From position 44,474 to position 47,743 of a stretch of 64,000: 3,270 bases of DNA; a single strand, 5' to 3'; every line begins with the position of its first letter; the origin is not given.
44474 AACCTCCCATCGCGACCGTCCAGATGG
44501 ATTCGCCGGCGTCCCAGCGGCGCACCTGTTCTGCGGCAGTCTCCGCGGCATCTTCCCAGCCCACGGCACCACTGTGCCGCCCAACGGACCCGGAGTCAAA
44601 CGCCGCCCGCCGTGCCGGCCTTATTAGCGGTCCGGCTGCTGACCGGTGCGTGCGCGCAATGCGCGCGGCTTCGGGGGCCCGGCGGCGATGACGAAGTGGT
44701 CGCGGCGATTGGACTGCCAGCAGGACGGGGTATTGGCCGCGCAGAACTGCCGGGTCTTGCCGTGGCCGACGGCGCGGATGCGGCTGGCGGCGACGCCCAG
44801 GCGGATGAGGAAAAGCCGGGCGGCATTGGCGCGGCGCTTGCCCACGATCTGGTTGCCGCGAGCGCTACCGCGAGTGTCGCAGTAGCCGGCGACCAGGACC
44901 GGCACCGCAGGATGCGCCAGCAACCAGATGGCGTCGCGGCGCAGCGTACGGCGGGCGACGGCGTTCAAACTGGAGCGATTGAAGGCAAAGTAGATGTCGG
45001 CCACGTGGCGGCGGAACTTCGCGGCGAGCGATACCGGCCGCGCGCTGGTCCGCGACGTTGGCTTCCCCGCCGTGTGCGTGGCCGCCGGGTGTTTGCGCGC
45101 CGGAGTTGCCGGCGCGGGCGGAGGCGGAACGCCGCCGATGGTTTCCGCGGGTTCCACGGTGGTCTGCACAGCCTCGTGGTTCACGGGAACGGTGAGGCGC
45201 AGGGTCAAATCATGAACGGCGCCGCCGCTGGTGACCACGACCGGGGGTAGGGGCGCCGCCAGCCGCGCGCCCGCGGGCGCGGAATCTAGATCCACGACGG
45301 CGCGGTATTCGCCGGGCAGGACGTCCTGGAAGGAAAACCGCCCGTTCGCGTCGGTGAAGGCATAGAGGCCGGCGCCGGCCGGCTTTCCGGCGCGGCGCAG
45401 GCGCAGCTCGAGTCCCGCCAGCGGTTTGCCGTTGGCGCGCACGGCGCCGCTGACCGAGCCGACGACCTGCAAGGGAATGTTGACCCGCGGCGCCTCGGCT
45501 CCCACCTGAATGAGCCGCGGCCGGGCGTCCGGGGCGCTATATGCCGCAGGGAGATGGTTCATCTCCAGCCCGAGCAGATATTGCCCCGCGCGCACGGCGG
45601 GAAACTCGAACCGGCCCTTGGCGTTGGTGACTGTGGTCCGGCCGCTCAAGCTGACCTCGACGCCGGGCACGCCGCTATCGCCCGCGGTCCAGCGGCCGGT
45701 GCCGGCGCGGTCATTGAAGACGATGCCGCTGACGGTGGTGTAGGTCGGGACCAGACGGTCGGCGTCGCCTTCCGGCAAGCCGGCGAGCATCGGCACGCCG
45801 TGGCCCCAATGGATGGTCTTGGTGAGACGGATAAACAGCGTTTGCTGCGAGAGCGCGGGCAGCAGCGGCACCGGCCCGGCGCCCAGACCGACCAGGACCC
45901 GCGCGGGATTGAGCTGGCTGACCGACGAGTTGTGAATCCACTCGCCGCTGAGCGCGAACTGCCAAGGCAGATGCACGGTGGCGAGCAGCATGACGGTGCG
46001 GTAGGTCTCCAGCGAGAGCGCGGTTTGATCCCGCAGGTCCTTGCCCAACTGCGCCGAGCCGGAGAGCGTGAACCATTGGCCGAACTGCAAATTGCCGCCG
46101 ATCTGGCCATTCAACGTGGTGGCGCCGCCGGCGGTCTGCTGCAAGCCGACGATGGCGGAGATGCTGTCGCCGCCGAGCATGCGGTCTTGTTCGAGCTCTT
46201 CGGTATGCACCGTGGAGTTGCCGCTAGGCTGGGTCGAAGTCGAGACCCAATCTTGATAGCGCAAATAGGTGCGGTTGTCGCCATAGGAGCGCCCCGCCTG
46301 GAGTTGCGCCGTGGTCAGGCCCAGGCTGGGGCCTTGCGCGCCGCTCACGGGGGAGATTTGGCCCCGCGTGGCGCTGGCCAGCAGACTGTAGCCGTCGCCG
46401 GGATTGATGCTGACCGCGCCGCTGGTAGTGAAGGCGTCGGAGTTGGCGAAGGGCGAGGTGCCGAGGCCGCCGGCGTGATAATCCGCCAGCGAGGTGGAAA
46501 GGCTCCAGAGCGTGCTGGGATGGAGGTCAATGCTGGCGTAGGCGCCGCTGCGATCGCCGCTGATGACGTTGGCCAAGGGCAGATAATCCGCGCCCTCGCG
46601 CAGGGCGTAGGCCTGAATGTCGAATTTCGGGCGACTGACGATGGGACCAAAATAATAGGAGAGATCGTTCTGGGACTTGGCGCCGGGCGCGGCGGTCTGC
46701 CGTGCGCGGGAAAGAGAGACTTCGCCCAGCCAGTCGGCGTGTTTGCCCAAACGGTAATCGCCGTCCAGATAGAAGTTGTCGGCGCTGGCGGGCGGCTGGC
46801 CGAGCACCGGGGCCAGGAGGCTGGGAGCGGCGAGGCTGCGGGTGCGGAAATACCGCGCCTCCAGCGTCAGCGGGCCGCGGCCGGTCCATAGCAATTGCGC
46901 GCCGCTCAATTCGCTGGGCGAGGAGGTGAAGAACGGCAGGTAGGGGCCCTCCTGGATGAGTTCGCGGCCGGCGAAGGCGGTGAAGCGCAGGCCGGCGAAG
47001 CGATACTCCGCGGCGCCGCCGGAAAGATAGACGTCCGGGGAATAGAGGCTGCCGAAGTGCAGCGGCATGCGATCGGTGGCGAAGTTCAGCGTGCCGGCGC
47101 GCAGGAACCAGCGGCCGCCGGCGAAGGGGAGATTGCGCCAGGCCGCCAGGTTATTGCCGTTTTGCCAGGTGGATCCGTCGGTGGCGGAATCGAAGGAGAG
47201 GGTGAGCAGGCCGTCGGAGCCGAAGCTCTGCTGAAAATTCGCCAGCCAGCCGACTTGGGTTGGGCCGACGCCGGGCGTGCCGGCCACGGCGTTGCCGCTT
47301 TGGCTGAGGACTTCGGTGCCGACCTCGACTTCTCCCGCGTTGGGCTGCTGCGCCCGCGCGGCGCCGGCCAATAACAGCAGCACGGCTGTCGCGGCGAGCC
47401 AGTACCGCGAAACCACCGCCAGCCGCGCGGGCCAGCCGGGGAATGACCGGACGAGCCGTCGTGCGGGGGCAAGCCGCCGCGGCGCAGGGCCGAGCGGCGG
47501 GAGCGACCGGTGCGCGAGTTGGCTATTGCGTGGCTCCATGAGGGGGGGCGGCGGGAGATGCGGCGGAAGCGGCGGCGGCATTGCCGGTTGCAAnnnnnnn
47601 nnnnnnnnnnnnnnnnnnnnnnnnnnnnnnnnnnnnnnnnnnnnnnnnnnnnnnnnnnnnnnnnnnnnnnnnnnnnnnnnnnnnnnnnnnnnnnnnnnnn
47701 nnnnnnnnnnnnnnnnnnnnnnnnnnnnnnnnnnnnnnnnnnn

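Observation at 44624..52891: Candidate undescribed sigma54-controlled surface-fibre (chaperone/usher-like) locus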

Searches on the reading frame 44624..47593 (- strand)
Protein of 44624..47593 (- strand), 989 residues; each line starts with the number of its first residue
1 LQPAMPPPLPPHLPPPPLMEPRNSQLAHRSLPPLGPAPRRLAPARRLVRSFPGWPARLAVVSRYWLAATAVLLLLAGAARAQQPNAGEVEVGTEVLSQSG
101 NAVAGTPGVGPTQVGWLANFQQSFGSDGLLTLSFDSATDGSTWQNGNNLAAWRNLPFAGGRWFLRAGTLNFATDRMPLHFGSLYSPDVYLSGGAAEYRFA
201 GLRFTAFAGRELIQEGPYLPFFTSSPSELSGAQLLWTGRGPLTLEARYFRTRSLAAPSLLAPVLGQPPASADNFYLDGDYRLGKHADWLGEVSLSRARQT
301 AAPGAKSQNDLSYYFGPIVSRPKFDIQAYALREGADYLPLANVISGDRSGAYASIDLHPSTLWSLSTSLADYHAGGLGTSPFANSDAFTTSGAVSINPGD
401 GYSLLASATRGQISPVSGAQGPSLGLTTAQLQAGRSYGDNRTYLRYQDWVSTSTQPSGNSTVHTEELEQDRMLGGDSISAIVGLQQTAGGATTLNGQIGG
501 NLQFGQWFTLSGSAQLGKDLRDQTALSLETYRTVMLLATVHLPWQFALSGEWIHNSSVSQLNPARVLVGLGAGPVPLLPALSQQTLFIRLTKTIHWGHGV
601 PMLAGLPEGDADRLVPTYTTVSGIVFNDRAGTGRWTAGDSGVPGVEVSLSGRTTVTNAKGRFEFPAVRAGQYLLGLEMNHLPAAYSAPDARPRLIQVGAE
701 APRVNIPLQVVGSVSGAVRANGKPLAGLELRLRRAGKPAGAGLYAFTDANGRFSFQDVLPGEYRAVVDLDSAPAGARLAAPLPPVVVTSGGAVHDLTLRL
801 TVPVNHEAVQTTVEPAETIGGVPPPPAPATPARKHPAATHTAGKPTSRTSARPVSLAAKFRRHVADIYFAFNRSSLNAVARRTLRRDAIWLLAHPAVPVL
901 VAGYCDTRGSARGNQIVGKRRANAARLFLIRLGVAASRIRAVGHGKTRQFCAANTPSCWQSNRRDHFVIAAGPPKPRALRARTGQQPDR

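Call 3: search_protein_families(library=pfam, proteins=[window:44624-47593:-], max_evalue=1)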
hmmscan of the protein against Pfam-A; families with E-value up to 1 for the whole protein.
window:44624-47593:- (989 aa): 12 families
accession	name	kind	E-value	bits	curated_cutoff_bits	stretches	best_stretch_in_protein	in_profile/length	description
PF00691.25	OmpA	-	6.7e-14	52.5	27.2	1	868-957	1-92/98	OmpA family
PF13620.12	CarboxypepD_reg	-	8.5e-14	52.1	32.3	2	713-771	1-58/82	Carboxypeptidase regulatory-like domain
PF17210.9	SdrD_B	-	3.7e-10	40.4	29.7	2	623-677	5-65/112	SdrD B-like domain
PF10670.15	DUF4198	-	5.1e-06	27.2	34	1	713-763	148-201/209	Domain of unknown function (DUF4198)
PF20598.4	DUF6795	-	6.1e-06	26.9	27.4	1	714-758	1-46/103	Domain of unknown function (DUF6795)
PF13715.12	CarbopepD_reg_2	-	1.7e-05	25.2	32.2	1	639-675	11-49/88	CarboxypepD_reg-like domain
PF14686.12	fn3_3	-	1.9e-05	24.8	24.4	2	747-766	31-50/75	Polysaccharide lyase family 4, domain II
PF17802.7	SpaA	-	0.00011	22.7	23.1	1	720-764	11-55/91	Prealbumin-like fold domain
PF22904.2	NOMO1-like_2nd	-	0.00045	20.7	27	1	713-765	5-58/90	BOS complex subunit NOMO1-like, second beta sandwich domain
PF13511.11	DUF4124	-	0.0012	19.4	22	1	737-783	8-54/56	Domain of unknown function (DUF4124)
PF09430.16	EMC7_beta-sandw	-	0.021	15.5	26.6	0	644-678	9-47/122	ER membrane protein complex subunit 7, beta-sandwich domain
PF16371.11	MetallophosN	-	0.025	15.2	35.6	1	634-673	2-41/77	N terminal of Calcineurin-like phosphoesterase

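Call 4: search_protein_families(library=ncbifam, proteins=[window:44624-47593:-], max_evalue=1)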
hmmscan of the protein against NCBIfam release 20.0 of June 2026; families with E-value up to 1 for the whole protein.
window:44624-47593:- (989 aa): 23 families
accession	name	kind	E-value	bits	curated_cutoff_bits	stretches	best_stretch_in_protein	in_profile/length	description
TIGR02802.1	Pal_lipo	equivalog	4.9e-23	81.2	125.35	1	867-968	2-103/104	peptidoglycan-associated lipoprotein Pal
NF053611.1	YiaD_Gzip_OmpA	equivalog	4.7e-16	59.1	175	1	866-965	103-202/206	YiaD family glycine zipper/OmpA-like lipoprotein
NF053613.1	OMP_toxin_LptF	equivalog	5.9e-16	58.9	400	1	865-970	141-246/256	lipotoxin F family OmpA-related lipoprotein LptF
NF053612.1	anchor_PA1041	equivalog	4.4e-12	46.5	250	1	827-966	90-232/236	PA1041 family peptidoglycan-binding anchor lipoprotein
NF008067.1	PRK10802.1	equivalog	1.4e-10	41.3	261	1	865-967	67-169/171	peptidoglycan-associated lipoprotein Pal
NF045787.1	OmpABordt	equivalog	2.2e-10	40.6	200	1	845-965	65-185/194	outer membrane protein OmpA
NF053585.1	OMP_LP_YfiB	equivalog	9.5e-10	38.6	128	1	866-970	57-161/163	outer membrane lipoprotein YfiB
NF053607.1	CHU_0125_OmpA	equivalog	3.2e-09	35.9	620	1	864-969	530-636/639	CHU_0125 family OmpA-like outer membrane integrity protein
NF052230.1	T9SS_PorE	exception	4.6e-09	35.1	600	1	864-948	514-598/648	PorE family type IX secretion system protein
NF047726.1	AutTranAdhPGAsTpgA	equivalog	8.4e-09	35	350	1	857-963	146-262/268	trimeric autotransporter adhesin/peptidogylcan-associated protein TpgA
NF033763.1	exchanger_TraB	exception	1.7e-08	32.9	700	1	898-973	426-501/522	outer membrane exchange protein TraB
NF008071.1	PRK10808.1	equivalog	4.9e-08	32.7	277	1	853-964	220-329/358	porin OmpA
NF007804.1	PRK10510.1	equivalog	8.4e-08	31.8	307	1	867-965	114-212/219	OmpA family lipoprotein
NF047620.1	FlgprotMotYVib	equivalog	3e-07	30.4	400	1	872-964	168-261/271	flagellar protein MotY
TIGR03789.1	pdsO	hypoth_equivalog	1.2e-06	28.4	152.2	1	895-964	169-238/243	sortase-associated OmpA-like protein PdsO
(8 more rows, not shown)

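Call 11: search_solved_structures(query=window:44624-47593:-, max_evalue=1)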
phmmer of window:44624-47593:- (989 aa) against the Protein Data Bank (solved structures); distinct sequences matched with E-value up to 1: 48.
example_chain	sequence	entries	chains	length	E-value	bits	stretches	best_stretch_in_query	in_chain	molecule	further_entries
4b5c_A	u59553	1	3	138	6.7e-11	44.5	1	866-968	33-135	PUTATIVE OMPA FAMILY LIPOPROTEIN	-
4g4v_A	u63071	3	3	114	6.8e-11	44.5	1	867-965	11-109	Peptidoglycan-associated lipoprotein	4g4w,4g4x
5lkw_A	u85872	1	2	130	1.2e-10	43.7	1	866-968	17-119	Putative OmpA family lipoprotein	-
4pwt_A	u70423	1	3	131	2.8e-10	42.4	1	866-965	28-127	Peptidoglycan-associated lipoprotein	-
5n2c_A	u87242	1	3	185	2.9e-10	42.4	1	866-968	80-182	Putative OmpA family lipoprotein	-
4r40_B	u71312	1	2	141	3.2e-10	42.2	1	866-965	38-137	Peptidoglycan-associated lipoprotein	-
9rle_P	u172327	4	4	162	8.7e-10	40.8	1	866-969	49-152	Peptidoglycan-associated lipoprotein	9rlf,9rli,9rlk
2hqs_H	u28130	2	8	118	9.4e-10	40.7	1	867-967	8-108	Peptidoglycan-associated lipoprotein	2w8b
1oap_A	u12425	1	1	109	9.8e-10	40.6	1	867-965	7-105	PEPTIDOGLYCAN-ASSOCIATED LIPOPROTEIN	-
2aiz_P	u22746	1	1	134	1.3e-09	40.2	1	858-964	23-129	Outer membrane protein P6 (Fragment)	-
5u1h_A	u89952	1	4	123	2.9e-08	35.7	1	859-964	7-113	Outer membrane porin F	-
7f4v_aB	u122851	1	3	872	2.9e-06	29.1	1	823-953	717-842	Photosystem I P700 chlorophyll a apoprotein A2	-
2k1s_A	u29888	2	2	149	9.6e-06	27.4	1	868-967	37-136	Inner membrane lipoprotein yiaD | Probable lipoprotein YiaD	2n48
2lbt_A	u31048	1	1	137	1.5e-05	26.8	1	867-969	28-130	Uncharacterized protein Rv0899/MT0922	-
9v99_A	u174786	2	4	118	1.9e-05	26.4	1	866-964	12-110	Outer membrane beta-barrel domain-containing protein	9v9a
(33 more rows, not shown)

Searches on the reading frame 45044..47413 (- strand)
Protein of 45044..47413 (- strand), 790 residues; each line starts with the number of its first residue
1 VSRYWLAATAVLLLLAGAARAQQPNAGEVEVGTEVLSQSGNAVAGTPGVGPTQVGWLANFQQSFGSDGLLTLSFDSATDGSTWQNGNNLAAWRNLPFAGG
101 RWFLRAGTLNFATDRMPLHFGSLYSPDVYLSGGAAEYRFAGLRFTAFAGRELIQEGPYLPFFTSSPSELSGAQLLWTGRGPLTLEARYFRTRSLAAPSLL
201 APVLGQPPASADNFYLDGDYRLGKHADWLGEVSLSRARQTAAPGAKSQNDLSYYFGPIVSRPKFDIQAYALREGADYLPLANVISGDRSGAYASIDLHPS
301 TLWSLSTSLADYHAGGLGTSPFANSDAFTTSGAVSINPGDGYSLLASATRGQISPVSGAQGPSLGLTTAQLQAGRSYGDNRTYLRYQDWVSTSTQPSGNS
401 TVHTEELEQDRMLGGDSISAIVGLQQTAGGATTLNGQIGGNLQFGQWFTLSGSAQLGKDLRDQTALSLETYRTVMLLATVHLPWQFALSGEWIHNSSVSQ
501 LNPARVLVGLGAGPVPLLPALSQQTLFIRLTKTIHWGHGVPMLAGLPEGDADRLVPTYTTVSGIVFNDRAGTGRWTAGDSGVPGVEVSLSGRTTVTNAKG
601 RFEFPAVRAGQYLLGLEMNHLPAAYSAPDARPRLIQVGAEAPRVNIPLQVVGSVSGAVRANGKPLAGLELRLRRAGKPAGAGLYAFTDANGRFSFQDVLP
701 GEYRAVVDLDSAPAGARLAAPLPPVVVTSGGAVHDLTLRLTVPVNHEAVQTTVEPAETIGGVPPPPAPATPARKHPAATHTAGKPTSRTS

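Call 53: predict_structure(alignment_id=A7)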
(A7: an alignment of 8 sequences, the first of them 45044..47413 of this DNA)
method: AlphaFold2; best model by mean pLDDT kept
length: 790 residues; sequences in the alignment: 8
mean_pLDDT: 60.5   pTM: 0.39
mean pLDDT of the five models: 60.5, 48.2, 47.3, 42.2, 37.9
residues with pLDDT >= 90: 3; 70-90: 316; 50-70: 201; < 50: 270
segments of 3 or more residues with pLDDT < 50: 1-23, 42-51, 80-86, 108-131, 150-167, 193-211, 215-218, 220-286, 317-319, 395-397, 462-466, 501-520, 538-557, 745-790
pLDDT, mean of each block of 10 residues (from residue 1): 40 44 61 68 38 63 63 57 48 62 56 28 29 67 66 31 42 65 59 37 35 49 41 38 35 30 42 38 46 62 74 58 69 81 82 70 70 76 77 54 77 75 70 71 73 68 51 73 76 67 41 36 70 60 33 48 86 77 86 84 79 82 76 74 80 88 84 69 80 85 84 78 81 83 48 32 38 33 32
secondary structure, 60 per line:
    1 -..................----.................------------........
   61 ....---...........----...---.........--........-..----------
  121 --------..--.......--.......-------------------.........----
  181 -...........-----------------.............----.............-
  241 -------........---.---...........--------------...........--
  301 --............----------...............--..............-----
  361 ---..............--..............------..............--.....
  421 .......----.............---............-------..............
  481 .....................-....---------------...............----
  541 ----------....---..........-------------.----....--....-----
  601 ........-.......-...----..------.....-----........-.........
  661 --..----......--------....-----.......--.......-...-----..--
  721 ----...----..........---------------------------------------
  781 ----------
elements in order (helices of 4 or more, strands of 3 or more residues): H2-19 E24-40 E53-64 E68-78 E83-85 E89-97 E100-107 E133-139 E142-148 E168-176 E182-192 E210-222 E227-239 E248-255 E263-273 E288-298 E303-314 E325-339 E342-355 E364-377 E380-393 E400-413 E416-427 E432-444 E448-459 E467-482 E486-501 H503-506 E522-536 H551-554 E558-567 E586-589 E592-595 E601-608 E610-616 E633-637 E643-650 E652-660 E669-674 E683-686 E692-698 E701-707 E725-727 E732-741

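Call 56: fold_search(model_id=the predicted structure, library=pdb)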
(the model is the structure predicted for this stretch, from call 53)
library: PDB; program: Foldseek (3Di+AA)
matches with E <= 10: 863; with E <= 0.001: 218
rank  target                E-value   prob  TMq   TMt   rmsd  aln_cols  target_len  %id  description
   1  9fy9_D                2.6e-13  1.00  0.34  0.38  20.1       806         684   11  Cryo-EM structure of the type 1 chaperone-usher pilus FimD-tip complex (FimDHGFC) - Conformer 1 (released 2025-06-04)
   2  3rfz_B                8.3e-13  1.00  0.31  0.31  20.6       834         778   11  Crystal structure of the FimD usher bound to its cognate FimC:FimH substrate (released 2011-06-01)
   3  9bog_D                2.4e-12  1.00  0.31  0.31  21.2       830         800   11  Structural basis for adhesin secretion by the outer-membrane usher in type 1 pili (released 2024-10-09)
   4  7lhg_C                6.7e-12  1.00  0.20  0.19  25.8       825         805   11  Cryo-EM structure of E. coli P pilus tip assembly intermediate PapC-PapD-PapK-PapG in the first conformation (released 2021-08-11)
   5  9fxb_D                7.1e-12  1.00  0.21  0.24  24.3       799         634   13  Cryo-EM structure of the type 1 pilus assembly platform as part of the FimI-bound chaperone-usher pilus complex (FimDH (released 2025-06-04)
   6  9fxs_D                2.8e-11  1.00  0.29  0.33  21.6       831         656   12  Cryo-EM structure of the type 1 pilus complex including pilus rod and FimI-bound assembly platform after incorporation (released 2025-06-04)
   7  9fw9_D                3.8e-11  1.00  0.31  0.35  20.6       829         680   13  Cryo-EM structure of the type 1 pilus assembly platform as part of the FimA-bound chaperone-usher pilus complex (FimDH (released 2025-06-04)
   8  9fx8_D                6.0e-11  1.00  0.31  0.35  21.1       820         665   12  Cryo-EM structure of the FimI-bound type 1 pilus assembly platform complex - Local refinement (released 2025-06-04)
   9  3rfz_E                8.3e-11  1.00  0.19  0.19  24.0       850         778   10  Crystal structure of the FimD usher bound to its cognate FimC:FimH substrate (released 2011-06-01)
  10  6e14_D                1.0e-10  1.00  0.28  0.28  20.4       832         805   11  Handover mechanism of the growing pilus by the bacterial outer membrane usher FimD (released 2018-10-17)
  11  10ps                  3.7e-10  1.00  0.13  0.18  21.1       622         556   10  Crystal structure of SdrD A2-A3-B1-B2 domains from Staphylococcus aureus JH1 (released 2026-02-11)
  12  7lhh_C                2.0e-09  1.00  0.19  0.19  25.3       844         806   10  Cryo-EM structure of E. coli P pilus tip assembly intermediate PapC-PapD-PapK-PapG in the second conformation (released 2021-08-11)
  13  6cd2_C                2.3e-08  1.00  0.23  0.24  20.9       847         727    8  Crystal structure of the PapC usher bound to the chaperone-adhesin PapD-PapG (released 2018-10-03)
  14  6fwv_A                1.6e-07  1.00  0.13  0.19  20.3       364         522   13  The Bacillus anthracis TIE protein (released 2018-08-08)
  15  6fwv_B                2.8e-07  1.00  0.13  0.19  20.4       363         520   13  The Bacillus anthracis TIE protein (released 2018-08-08)
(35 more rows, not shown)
